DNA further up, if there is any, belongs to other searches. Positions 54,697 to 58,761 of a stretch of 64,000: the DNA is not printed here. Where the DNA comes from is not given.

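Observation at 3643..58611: About 55-kb composite glycan-biosynthesis island with three nucleotide-sugar routes, more than nine methyltransferases and four GT-C-type transferases, next to a giant Thr/Ser-rich PG-binding surface protein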

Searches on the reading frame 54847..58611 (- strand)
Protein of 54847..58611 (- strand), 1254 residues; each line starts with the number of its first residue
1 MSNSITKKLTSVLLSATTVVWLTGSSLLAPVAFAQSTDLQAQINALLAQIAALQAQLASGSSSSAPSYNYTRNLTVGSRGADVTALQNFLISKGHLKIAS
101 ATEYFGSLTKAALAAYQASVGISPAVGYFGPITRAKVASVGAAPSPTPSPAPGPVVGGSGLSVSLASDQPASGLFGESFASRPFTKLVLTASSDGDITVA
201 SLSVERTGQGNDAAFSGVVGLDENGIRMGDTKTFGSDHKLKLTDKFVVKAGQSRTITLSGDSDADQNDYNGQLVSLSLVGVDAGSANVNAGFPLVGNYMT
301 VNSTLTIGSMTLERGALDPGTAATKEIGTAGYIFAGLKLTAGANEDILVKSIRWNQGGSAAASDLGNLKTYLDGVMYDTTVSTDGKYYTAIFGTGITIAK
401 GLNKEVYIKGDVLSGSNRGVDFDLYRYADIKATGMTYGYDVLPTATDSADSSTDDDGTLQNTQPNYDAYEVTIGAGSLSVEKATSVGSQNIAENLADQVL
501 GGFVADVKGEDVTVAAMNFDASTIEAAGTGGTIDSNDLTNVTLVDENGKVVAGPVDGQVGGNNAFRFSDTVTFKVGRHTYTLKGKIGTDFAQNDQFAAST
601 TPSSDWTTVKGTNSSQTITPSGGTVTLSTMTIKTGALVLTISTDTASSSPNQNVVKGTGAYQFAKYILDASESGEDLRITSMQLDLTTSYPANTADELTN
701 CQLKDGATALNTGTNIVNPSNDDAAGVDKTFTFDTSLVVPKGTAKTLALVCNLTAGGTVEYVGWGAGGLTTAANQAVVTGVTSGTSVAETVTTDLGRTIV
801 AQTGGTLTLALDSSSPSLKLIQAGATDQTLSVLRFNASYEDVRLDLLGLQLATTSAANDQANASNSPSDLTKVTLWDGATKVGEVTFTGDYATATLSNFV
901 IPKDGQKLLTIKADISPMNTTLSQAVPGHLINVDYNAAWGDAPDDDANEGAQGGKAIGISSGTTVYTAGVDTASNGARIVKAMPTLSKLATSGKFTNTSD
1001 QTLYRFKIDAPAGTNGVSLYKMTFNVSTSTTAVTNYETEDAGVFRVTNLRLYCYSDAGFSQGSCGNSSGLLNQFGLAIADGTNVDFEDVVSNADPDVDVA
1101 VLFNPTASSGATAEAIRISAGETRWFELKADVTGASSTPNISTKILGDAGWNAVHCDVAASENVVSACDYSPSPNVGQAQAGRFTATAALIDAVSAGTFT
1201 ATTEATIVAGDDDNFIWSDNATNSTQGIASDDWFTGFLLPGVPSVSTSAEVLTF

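Call 10: search_protein_families(library=pfam, proteins=[window:54847-58611:-], max_evalue=1)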
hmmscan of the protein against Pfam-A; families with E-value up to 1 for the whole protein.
window:54847-58611:- (1254 aa): 2 families
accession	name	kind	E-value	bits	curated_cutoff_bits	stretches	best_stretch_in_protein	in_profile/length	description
PF01471.23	PG_binding_1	-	1.4e-07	32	23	1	79-135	1-55/57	Putative peptidoglycan binding domain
PF14282.11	FlxA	-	0.0065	17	26.3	1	34-66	49-81/101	FlxA-like protein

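Call 16: search_protein_families(library=ncbifam, proteins=[window:54847-58611:-], max_evalue=1)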
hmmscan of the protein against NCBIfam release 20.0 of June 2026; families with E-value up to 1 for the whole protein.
window:54847-58611:- (1254 aa): 0 families

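Call 61: search_protein_representatives(protein=window:54847-58308:-)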
Query: 1153 residues. Proteins with E-value up to 0.001 (for the whole library): 2229; up to 1e-10: 1248; up to 1e-30: 494. The best 150 are listed.
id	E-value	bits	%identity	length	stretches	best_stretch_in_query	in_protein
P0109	0.0e+00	1309.8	61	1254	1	1-1144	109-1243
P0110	0.0e+00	1199.9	57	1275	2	3-988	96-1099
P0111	1.7e-234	797.8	46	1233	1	2-1148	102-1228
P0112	1.0e-231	788.5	45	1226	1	1-1152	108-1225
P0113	2.3e-222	757.6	46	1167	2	2-1051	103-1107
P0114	1.4e-207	708.6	47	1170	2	2-1063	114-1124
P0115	3.1e-205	700.9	61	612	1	526-1151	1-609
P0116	4.4e-199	680.5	41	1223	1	1-1149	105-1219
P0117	1.0e-197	676.0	45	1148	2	1-932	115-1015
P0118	5.1e-197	673.7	46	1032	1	1-929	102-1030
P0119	9.6e-195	666.1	44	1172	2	2-1048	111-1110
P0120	8.6e-191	653.1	44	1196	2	1-1053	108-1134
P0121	1.2e-187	642.6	44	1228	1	2-1149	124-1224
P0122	2.5e-186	638.3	42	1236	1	1-1150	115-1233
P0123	8.3e-183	626.6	45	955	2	94-967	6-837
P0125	9.0e-179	613.3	39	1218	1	1-1152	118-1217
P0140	3.9e-167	574.8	43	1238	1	4-957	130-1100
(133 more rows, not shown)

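Call 67: find_encoding_contigs(protein=P0109, flank=10000, max_places=2)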
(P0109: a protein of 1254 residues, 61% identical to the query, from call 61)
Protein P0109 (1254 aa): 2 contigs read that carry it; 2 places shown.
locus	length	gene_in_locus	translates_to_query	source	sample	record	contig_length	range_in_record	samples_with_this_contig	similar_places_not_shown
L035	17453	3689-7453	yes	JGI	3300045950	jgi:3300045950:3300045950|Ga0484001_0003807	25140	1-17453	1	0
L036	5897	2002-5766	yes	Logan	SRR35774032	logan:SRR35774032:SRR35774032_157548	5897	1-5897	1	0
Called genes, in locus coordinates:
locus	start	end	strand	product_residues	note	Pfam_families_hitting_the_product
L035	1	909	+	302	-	?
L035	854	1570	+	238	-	-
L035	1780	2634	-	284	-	PF00483:NTP_transferase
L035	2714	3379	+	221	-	PF08220:HTH_DeoR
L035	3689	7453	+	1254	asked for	PF01471:PG_binding_1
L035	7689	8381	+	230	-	PF13181:TPR_8 (faint), PF13371:TPR_9 (faint), PF13428:TPR_14 (faint), PF07719:TPR_2 (faint), PF13432:TPR_16 (faint), PF14559:TPR_19 (faint), PF23914:TPR_CcmH_CycH (faint), PF13414:TPR_11 (weak), +4 more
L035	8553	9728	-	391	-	PF13439:Glyco_transf_4, PF13579:Glyco_trans_4_4, PF00534:Glycos_transf_1, PF13692:Glyco_trans_1_4, PF13524:Glyco_trans_1_2 (weak)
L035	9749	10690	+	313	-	PF04321:RmlD_sub_bind, PF01073:3Beta_HSD (weak), PF01370:Epimerase, PF16363:GDP_Man_Dehyd, PF07993:NAD_binding_4 (weak), PF02719:Polysacc_synt_2 (weak)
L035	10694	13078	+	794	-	PF13439:Glyco_transf_4, PF13579:Glyco_trans_4_4, PF20706:GT4-conflict, PF00534:Glycos_transf_1, PF13524:Glyco_trans_1_2, PF13692:Glyco_trans_1_4, PF13439:Glyco_transf_4, PF13579:Glyco_trans_4_4, +3 more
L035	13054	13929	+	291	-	PF01135:PCMT (faint), PF02475:TRM5-TYW2_MTfase, PF05050:Methyltransf_21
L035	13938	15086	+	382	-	PF13439:Glyco_transf_4 (weak), PF20706:GT4-conflict, PF00534:Glycos_transf_1, PF13692:Glyco_trans_1_4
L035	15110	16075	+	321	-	PF03706:LPG_synthase_TM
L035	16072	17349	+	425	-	-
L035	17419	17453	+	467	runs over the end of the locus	-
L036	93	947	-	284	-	PF00483:NTP_transferase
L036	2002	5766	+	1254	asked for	PF01471:PG_binding_1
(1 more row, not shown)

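Call 68: find_encoding_contigs(protein=P0111, flank=10000, max_places=2)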
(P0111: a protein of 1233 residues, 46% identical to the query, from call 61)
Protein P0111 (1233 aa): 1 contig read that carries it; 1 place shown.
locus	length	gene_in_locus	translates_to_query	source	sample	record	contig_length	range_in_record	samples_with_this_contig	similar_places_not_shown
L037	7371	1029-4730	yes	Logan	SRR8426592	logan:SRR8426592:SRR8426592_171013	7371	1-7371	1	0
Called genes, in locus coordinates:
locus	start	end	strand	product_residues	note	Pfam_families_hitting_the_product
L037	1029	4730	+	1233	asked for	PF01471:PG_binding_1 (weak)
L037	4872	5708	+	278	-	PF13181:TPR_8 (faint)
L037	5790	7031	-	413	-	PF01471:PG_binding_1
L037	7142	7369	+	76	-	?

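Call 69: find_encoding_contigs(protein=P0112, flank=10000, max_places=2)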
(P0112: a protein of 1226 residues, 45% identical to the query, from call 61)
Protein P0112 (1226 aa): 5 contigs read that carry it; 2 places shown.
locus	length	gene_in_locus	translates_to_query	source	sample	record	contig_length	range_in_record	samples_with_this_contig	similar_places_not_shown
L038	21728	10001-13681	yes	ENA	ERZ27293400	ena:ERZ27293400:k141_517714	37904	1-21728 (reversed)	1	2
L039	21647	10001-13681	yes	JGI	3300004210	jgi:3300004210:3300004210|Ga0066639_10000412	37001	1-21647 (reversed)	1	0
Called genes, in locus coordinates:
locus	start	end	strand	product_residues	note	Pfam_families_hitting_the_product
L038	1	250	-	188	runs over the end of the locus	PF01612:DNA_pol_A_exo1 (weak), PF13482:RNase_H_2 (weak)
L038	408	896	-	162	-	PF04308:RNaseH_like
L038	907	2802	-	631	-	PF02743:dCache_1, PF17201:Cache_3-Cache_2, PF00672:HAMP, PF00512:HisKA, PF02518:HATPase_c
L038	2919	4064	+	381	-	PF00266:Aminotran_5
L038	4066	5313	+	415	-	PF00089:Trypsin, PF13365:Trypsin_2, PF13180:PDZ_2, PF00595:PDZ (weak), PF17820:PDZ_6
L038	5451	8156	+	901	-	PF02861:Clp_N, PF23569:NBD_SMAX1, PF00004:AAA, PF17871:AAA_lid_9, PF00004:AAA, PF07724:AAA_2, PF07728:AAA_5, PF10431:ClpB_D2-small, +7 more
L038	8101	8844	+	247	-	-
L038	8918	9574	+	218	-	-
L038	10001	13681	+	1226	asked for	-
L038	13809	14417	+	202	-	PF13431:TPR_17 (faint)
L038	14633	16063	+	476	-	PF13231:PMT_2, PF02366:PMT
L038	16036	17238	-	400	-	PF13439:Glyco_transf_4, PF13579:Glyco_trans_4_4, PF00534:Glycos_transf_1, PF13692:Glyco_trans_1_4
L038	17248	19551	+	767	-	PF13439:Glyco_transf_4, PF13579:Glyco_trans_4_4, PF20706:GT4-conflict, PF00534:Glycos_transf_1, PF13692:Glyco_trans_1_4, PF13524:Glyco_trans_1_2, PF00534:Glycos_transf_1, PF13692:Glyco_trans_1_4, +2 more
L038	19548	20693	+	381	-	PF13439:Glyco_transf_4, PF13579:Glyco_trans_4_4 (weak), PF20706:GT4-conflict, PF00534:Glycos_transf_1, PF13692:Glyco_trans_1_4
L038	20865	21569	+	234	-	PF00535:Glycos_transf_2, PF10111:Glyco_tranf_2_2, PF13641:Glyco_tranf_2_3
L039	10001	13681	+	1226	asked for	-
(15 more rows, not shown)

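Call 70: find_encoding_contigs(protein=P0125, flank=10000, max_places=2)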
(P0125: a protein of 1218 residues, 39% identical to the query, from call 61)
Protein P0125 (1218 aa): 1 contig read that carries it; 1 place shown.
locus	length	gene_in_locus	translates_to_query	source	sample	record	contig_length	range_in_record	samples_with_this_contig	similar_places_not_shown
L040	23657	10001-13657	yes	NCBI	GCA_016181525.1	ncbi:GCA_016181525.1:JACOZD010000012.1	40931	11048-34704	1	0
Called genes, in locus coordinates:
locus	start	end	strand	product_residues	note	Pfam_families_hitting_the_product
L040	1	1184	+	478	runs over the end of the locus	PF00133:tRNA-synt_1 (weak), PF01406:tRNA-synt_1e (faint), PF09334:tRNA-synt_1g, PF00133:tRNA-synt_1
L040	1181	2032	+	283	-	PF01026:TatD_DNase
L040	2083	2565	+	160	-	PF01250:Ribosomal_S6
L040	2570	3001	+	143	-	PF00436:SSB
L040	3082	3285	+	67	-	PF01084:Ribosomal_S18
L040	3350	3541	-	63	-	-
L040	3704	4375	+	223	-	-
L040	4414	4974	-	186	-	PF08207:EFP_N (weak), PF09285:Elong-fact-P_C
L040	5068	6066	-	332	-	PF00154:RecA_N, PF08423:Rad51, PF06745:ATPase (weak), PF27531:MT3502_N (weak), PF01637:ATPase_2 (weak), PF21096:RecA_C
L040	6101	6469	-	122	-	PF09136:Glucodextran_B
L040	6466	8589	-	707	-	PF17854:FtsK_alpha, PF01580:FtsK_SpoIIIE, PF09397:FtsK_gamma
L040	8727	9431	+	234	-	PF08220:HTH_DeoR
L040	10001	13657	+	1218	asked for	-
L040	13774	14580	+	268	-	PF14559:TPR_19 (faint), PF23914:TPR_CcmH_CycH (faint), PF13431:TPR_17 (faint)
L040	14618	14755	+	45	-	-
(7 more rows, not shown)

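Call 71: find_encoding_contigs(protein=P0116, flank=10000, max_places=1)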
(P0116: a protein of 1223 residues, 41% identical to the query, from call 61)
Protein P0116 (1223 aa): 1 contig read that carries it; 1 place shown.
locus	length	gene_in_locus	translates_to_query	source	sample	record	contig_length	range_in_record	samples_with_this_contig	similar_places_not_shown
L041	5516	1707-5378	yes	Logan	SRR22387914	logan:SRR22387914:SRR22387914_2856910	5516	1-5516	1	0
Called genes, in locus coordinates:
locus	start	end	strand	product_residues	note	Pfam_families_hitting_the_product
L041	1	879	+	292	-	?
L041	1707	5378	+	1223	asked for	PF01471:PG_binding_1 (weak)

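Call 72: find_encoding_contigs(protein=P0122, flank=10000, max_places=1)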
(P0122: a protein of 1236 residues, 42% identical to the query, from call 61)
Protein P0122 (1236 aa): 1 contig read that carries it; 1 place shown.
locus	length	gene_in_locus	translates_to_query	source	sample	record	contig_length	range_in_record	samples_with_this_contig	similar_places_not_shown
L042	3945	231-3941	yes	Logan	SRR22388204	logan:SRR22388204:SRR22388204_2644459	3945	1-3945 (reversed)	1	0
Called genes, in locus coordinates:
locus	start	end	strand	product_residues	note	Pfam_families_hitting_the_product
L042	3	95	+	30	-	?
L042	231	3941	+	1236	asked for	PF01471:PG_binding_1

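Call 74: find_related_loci(query=A5, collection=metagenome_contigs, flank=10000)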
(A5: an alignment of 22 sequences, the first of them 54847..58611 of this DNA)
Query A5 (1254 aa) in metagenome_contigs; peptide patterns used: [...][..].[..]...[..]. (x = any residue, [..] = any of these).
425 stretches matched a pattern; 281 encode a relative of the query (tblastn E <= 1e-3); the best 80 are kept; 80 distinct loci.
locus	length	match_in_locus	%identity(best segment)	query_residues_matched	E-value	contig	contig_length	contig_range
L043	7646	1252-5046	66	4-1254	0e+0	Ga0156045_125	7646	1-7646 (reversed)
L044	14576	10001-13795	66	4-1254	0e+0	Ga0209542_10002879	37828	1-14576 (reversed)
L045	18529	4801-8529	57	4-1252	0e+0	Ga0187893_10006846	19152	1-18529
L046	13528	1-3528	55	38-1254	0e+0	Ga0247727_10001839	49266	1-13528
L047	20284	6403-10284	53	1-1253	0e+0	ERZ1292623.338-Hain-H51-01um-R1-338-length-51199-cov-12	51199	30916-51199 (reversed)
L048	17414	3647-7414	51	5-1254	0e+0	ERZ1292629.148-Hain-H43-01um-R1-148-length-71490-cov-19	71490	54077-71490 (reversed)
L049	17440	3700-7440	50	5-1242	0e+0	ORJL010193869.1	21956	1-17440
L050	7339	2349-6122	50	5-1253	0e+0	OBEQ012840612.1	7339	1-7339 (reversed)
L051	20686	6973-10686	50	5-1242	0e+0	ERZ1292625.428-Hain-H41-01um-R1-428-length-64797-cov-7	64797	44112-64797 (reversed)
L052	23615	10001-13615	49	1-1253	0e+0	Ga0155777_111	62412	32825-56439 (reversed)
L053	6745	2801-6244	42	8-1253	0e+0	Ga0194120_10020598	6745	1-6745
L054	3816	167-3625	43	3-1244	0e+0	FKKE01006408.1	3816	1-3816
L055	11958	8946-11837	48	1-967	0e+0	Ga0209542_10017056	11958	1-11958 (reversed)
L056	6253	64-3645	42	1-1253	0e+0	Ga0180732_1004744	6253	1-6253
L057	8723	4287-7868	42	1-1253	0e+0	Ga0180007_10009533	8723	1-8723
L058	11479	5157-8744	42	1-1254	0e+0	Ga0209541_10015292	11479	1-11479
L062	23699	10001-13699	40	1-1253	0e+0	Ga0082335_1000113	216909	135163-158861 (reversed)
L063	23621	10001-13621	41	8-1254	0e+0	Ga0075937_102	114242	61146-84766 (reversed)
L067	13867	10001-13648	40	9-1254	0e+0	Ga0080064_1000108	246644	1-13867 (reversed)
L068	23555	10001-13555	42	5-1253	0e+0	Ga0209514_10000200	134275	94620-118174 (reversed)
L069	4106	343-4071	40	8-1254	0e+0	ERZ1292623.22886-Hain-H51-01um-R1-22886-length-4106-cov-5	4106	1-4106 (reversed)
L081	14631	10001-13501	39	1-1254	0e+0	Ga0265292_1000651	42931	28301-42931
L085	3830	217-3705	39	7-1254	0e+0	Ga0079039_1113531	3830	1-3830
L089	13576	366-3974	39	5-1253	0e+0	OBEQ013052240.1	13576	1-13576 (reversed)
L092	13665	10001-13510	39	1-1254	0e+0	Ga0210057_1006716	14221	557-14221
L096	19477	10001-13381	39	37-1254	0e+0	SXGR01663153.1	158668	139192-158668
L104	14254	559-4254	39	1-1253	0e+0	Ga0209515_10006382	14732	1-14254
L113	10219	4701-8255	38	19-1254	0e+0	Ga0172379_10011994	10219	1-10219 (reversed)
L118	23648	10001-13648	40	9-1254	0e+0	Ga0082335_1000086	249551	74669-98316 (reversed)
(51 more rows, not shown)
